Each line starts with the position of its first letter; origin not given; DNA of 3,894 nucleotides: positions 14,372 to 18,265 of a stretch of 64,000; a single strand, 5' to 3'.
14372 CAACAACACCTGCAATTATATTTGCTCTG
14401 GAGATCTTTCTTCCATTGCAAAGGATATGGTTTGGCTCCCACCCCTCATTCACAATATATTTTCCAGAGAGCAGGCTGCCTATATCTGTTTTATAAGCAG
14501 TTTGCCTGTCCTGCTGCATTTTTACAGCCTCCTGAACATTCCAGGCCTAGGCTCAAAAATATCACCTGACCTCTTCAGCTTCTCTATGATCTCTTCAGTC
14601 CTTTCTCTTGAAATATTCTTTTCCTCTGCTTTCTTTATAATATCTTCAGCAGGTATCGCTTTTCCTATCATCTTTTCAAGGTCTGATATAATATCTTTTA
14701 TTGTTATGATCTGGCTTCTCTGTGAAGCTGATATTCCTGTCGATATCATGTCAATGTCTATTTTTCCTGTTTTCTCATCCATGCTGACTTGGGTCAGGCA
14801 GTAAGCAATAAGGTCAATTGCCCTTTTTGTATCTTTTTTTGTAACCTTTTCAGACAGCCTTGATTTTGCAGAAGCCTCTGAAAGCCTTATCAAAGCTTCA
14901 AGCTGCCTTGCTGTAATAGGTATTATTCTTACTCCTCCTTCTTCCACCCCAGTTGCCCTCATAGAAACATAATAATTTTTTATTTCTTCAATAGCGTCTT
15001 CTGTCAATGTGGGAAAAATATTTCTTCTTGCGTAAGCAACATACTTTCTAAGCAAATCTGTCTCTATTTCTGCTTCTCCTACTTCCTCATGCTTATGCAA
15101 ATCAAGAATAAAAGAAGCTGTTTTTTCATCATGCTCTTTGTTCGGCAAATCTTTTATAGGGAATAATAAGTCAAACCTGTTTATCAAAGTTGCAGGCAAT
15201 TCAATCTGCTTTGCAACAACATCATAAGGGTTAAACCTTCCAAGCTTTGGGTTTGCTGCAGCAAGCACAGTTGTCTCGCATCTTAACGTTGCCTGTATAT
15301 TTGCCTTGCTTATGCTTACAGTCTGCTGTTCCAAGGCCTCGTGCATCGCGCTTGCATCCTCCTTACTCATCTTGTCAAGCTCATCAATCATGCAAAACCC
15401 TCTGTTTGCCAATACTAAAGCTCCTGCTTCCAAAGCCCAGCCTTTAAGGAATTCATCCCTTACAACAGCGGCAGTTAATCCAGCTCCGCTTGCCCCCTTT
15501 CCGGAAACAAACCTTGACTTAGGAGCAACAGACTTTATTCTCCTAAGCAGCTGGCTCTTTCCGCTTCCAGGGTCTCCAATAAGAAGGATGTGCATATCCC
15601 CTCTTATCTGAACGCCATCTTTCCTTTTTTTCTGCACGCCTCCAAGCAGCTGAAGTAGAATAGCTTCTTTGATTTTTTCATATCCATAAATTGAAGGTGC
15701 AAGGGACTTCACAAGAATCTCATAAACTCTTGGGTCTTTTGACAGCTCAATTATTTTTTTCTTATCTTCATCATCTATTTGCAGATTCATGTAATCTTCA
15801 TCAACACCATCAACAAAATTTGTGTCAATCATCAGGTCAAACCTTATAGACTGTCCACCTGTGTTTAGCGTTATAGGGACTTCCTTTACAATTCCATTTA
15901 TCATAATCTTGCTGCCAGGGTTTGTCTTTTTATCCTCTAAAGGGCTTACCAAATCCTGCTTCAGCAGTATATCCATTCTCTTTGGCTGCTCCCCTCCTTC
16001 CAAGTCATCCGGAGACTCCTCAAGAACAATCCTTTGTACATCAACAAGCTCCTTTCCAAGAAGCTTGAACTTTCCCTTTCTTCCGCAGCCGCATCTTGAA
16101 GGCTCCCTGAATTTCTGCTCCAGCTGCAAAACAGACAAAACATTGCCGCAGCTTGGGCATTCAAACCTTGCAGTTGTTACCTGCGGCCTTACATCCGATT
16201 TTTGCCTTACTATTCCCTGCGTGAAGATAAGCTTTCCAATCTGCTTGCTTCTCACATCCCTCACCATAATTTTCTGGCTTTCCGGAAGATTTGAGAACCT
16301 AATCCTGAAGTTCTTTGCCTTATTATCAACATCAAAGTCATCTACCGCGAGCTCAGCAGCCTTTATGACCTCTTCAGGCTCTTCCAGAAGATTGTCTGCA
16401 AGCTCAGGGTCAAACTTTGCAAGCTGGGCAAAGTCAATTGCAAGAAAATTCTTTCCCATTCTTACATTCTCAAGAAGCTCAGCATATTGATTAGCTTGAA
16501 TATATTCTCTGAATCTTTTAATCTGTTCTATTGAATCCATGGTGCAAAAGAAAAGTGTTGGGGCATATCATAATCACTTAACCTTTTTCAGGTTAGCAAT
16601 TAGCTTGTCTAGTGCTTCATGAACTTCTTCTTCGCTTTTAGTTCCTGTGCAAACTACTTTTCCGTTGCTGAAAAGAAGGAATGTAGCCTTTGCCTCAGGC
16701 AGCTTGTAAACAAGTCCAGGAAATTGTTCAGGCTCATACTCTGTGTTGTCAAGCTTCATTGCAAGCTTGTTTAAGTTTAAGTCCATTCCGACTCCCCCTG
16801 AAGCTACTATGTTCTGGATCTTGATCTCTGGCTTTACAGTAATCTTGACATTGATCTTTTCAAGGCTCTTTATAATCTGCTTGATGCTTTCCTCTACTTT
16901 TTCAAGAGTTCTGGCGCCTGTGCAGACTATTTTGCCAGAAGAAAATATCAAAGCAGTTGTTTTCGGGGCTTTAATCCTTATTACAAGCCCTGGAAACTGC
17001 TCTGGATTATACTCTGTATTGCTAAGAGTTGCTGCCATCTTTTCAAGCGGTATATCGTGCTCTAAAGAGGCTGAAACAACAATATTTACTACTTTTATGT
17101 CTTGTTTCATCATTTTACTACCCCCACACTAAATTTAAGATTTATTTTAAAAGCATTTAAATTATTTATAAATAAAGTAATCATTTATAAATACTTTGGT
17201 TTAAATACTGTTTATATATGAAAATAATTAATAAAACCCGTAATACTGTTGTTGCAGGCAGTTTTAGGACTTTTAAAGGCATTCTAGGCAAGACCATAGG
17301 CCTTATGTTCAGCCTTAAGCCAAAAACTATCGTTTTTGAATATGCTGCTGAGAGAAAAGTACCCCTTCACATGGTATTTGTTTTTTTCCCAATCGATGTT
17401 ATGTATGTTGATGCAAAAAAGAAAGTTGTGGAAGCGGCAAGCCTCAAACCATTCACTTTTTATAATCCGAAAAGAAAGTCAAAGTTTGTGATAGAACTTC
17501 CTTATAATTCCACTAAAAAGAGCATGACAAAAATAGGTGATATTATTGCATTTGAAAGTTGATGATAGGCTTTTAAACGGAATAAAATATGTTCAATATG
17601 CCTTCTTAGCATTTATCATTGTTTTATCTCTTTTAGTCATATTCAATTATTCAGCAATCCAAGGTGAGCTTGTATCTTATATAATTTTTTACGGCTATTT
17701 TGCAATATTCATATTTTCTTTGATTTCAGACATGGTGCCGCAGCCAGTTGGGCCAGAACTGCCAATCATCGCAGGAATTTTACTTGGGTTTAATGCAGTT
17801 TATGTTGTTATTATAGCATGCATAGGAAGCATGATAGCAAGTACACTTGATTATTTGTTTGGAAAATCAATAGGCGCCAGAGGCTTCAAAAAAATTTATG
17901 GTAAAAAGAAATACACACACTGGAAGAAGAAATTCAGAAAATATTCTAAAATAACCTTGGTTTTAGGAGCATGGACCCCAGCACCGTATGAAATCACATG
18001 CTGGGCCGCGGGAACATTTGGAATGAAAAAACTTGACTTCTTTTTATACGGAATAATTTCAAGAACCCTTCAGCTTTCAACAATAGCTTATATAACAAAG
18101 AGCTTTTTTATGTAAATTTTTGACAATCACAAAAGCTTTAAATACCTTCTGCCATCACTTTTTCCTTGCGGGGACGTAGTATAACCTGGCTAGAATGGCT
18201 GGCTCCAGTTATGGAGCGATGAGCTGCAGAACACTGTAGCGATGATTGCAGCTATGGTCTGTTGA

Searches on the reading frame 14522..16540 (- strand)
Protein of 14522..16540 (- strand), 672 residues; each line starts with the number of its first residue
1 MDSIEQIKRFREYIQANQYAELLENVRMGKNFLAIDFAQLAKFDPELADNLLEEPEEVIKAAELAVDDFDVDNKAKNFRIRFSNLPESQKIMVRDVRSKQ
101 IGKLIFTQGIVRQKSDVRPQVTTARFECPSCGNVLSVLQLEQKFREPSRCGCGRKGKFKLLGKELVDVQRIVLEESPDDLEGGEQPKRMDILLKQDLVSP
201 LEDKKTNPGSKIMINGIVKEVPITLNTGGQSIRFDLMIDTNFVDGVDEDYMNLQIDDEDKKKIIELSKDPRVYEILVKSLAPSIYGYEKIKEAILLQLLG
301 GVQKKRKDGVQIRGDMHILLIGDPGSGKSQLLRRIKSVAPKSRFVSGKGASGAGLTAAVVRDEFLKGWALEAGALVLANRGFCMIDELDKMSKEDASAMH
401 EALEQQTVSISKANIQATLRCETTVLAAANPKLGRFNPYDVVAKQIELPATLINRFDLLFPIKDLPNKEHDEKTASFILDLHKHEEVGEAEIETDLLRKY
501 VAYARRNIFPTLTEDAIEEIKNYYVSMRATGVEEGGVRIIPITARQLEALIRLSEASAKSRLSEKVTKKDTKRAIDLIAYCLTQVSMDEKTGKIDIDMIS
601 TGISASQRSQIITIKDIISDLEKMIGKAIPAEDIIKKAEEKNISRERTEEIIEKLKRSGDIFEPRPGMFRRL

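Call 3: search_protein_families(library=pfam, proteins=[window:14522-16540:-])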
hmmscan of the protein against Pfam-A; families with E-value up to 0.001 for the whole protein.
window:14522-16540:- (672 aa): 10 families
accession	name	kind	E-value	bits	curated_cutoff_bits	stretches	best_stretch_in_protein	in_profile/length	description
PF00493.29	MCM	-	5e-91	304.2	23.3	1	260-482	2-224/224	MCM P-loop domain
PF17855.7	MCM_lid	-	2e-28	99.1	27.4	1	495-580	1-85/87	MCM AAA-lid domain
PF17207.9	MCM_OB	-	8.5e-24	84.2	24.8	1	93-221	2-125/126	MCM OB domain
PF01078.27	Mg_chelatase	-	1e-13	51.6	20.3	2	370-431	97-158/207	Magnesium chelatase, subunit ChlI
PF14551.11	MCM_N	-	9e-09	36.1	24.9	1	12-83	6-94/95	MCM N-terminal domain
PF21120.3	MCM_WH_arc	-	1e-07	32.3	26.1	1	613-668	5-61/63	Archaeal MCM, winged-helix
PF07728.20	AAA_5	-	1.5e-06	28.7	22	1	317-432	1-124/139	AAA domain (dynein-related subfamily)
PF13191.12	AAA_16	-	1.8e-05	25.7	32.6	1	316-408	25-125/167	AAA ATPase domain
PF22798.2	DUF5817_CT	-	0.00052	20.3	29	0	631-665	15-49/54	DUF5817, C-terminal domain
PF13401.12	AAA_22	-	0.00063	20.5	27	0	314-389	4-65/130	AAA domain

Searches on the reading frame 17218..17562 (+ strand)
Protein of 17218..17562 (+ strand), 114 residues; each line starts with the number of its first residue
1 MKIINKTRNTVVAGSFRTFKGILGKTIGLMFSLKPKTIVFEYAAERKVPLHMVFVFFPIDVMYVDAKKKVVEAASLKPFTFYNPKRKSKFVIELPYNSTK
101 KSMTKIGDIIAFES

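Call 51: search_protein_families(library=ncbifam, proteins=[window:17218-17562:+], max_evalue=0.01)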
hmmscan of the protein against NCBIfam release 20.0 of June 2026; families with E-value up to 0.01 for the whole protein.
window:17218-17562:+ (114 aa): 1 family
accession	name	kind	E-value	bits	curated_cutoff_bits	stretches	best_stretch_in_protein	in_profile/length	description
NF002996.0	PRK03760.1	equivalog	7.4e-23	80.7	146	1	2-113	3-117/121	hypothetical protein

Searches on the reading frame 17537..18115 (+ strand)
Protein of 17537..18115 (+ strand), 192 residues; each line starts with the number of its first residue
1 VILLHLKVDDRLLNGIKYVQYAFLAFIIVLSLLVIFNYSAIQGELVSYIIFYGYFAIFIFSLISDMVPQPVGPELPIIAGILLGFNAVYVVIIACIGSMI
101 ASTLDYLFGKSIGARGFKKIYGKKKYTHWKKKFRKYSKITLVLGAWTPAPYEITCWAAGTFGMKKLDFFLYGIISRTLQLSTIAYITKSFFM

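Call 55: search_protein_families(library=pfam, proteins=[window:17537-18115:+], max_evalue=0.01)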
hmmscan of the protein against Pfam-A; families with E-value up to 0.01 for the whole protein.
window:17537-18115:+ (192 aa): 2 families
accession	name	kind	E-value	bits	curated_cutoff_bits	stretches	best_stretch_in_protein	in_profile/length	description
PF09335.16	VTT_dom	-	4.6e-15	56.6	33.9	1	77-187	8-121/123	VTT domain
PF06695.16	Sm_multidrug_ex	-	0.0014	19.6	30.7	1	77-169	6-108/121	Putative small multi-drug export protein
